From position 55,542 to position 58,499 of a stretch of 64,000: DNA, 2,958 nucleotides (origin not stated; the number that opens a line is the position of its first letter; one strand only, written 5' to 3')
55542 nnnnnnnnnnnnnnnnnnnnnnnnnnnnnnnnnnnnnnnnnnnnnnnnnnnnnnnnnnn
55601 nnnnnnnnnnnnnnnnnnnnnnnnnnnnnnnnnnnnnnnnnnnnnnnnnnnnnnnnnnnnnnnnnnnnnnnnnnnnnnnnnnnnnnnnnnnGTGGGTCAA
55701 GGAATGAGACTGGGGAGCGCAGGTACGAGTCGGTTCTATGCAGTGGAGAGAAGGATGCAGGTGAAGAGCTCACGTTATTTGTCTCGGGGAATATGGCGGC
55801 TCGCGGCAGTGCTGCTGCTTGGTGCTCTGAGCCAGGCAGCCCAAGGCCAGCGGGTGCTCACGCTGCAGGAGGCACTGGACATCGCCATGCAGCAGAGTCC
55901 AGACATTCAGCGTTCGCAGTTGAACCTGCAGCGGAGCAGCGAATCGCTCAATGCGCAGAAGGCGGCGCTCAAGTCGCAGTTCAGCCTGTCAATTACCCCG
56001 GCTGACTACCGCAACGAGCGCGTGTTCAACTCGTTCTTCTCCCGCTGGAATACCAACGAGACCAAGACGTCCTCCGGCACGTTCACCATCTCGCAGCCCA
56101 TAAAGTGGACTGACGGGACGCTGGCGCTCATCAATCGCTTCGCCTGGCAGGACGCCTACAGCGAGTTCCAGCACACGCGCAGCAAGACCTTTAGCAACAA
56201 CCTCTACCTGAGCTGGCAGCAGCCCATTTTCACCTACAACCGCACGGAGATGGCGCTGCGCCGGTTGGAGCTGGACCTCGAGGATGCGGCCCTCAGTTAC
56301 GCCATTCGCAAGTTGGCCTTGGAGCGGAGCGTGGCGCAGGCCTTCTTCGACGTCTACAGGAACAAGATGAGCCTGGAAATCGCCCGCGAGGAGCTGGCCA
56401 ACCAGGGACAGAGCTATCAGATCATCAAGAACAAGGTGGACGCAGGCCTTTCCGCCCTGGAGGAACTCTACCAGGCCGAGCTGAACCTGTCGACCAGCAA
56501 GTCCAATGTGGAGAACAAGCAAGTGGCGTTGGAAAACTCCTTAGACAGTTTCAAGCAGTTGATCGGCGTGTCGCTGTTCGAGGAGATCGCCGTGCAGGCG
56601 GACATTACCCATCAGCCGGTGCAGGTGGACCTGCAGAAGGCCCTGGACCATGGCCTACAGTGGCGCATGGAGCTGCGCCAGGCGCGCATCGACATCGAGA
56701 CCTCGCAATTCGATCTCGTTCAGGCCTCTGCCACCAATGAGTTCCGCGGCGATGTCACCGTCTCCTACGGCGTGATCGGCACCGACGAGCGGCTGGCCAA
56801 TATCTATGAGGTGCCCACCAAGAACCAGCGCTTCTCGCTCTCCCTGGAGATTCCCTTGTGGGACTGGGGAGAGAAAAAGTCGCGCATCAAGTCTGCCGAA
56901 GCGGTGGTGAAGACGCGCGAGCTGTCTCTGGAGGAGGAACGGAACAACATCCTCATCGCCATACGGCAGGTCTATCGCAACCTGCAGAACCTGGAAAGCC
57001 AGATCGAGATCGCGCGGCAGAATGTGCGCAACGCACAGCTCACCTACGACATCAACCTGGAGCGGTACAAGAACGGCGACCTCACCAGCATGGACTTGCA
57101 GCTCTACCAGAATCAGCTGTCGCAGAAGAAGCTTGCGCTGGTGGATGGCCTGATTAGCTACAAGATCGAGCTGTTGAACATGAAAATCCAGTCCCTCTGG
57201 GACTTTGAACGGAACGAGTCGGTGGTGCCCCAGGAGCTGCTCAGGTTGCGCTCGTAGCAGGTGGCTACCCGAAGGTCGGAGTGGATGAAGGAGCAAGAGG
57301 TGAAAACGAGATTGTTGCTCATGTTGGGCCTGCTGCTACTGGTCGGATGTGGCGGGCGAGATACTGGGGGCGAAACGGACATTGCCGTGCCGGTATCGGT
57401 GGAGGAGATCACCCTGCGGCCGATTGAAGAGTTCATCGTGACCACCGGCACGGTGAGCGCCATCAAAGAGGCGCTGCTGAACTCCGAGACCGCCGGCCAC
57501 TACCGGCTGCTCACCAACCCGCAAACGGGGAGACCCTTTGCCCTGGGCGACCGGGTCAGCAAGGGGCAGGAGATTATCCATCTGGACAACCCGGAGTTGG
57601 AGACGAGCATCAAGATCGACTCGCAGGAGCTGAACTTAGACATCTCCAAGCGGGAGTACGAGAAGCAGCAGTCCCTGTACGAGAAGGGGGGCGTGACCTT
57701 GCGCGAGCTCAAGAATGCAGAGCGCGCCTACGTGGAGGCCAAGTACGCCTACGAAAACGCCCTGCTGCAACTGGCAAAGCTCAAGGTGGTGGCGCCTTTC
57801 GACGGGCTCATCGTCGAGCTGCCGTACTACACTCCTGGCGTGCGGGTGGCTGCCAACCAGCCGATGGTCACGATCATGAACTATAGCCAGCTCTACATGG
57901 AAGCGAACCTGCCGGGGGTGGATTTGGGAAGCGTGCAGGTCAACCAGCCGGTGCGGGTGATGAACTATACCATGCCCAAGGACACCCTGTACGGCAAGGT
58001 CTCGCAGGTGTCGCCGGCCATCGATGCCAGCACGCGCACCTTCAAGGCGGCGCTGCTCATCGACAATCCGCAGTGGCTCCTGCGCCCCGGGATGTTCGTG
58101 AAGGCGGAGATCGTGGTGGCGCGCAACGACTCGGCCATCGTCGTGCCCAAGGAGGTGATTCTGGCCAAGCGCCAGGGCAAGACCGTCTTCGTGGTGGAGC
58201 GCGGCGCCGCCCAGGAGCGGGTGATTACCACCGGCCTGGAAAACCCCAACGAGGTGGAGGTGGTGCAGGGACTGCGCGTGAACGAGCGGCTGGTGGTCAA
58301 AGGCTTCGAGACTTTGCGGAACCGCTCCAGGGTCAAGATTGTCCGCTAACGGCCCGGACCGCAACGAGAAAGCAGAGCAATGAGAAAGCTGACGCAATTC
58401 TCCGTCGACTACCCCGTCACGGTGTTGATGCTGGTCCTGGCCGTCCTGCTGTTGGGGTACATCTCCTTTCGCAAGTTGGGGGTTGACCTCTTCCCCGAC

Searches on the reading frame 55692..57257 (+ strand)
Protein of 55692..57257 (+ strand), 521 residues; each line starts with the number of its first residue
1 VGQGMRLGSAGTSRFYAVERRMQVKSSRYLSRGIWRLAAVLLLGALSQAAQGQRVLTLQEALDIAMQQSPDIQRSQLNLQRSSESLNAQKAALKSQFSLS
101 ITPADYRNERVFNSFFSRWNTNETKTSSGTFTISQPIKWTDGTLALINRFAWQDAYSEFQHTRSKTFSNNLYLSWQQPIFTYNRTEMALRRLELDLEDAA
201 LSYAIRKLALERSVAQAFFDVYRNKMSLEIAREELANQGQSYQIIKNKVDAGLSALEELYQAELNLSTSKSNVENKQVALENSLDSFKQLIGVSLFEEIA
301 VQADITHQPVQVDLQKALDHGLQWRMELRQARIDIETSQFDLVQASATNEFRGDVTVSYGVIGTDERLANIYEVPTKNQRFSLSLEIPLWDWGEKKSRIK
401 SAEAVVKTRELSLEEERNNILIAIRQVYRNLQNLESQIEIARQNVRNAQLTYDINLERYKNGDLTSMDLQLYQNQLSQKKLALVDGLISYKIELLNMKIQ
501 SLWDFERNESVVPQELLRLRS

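Call 39: search_protein_families(library=pfam, proteins=[window:55692-57257:+], max_evalue=0.001)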
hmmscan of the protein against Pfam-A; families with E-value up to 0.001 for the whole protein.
window:55692-57257:+ (521 aa): 1 family
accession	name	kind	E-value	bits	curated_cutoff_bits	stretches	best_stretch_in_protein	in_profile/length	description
PF02321.23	OEP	-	2.3e-46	158.4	22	2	314-498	1-183/187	Outer membrane efflux protein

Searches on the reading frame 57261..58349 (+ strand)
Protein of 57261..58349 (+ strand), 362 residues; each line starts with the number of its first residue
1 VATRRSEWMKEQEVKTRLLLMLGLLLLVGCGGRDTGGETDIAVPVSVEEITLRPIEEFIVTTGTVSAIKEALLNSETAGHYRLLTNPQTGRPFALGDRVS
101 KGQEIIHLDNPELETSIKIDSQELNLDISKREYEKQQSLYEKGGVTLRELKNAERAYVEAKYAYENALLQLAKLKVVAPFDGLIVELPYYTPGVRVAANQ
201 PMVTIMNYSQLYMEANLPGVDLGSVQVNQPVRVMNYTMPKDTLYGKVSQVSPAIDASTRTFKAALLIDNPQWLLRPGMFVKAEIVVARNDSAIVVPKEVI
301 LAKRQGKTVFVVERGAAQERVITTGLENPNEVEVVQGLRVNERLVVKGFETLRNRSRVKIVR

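Call 39: search_protein_families(library=pfam, proteins=[window:57261-58349:+], max_evalue=0.001)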
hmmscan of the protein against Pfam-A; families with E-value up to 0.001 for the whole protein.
window:57261-58349:+ (362 aa): 4 families
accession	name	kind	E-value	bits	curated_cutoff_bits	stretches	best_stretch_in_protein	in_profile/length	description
PF16576.10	HlyD_D23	-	1.4e-24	87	30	1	94-280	37-214/214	Barrel-sandwich domain of CusB or HlyD membrane-fusion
PF13437.12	HlyD_3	-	1.9e-15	57.9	22.2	1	175-277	1-106/106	HlyD family secretion protein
PF02321.23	OEP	-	0.00011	22.5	22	1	118-173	122-177/187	Outer membrane efflux protein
PF12700.13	HlyD_2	-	0.00016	21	25.1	0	196-314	252-362/416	HlyD family secretion protein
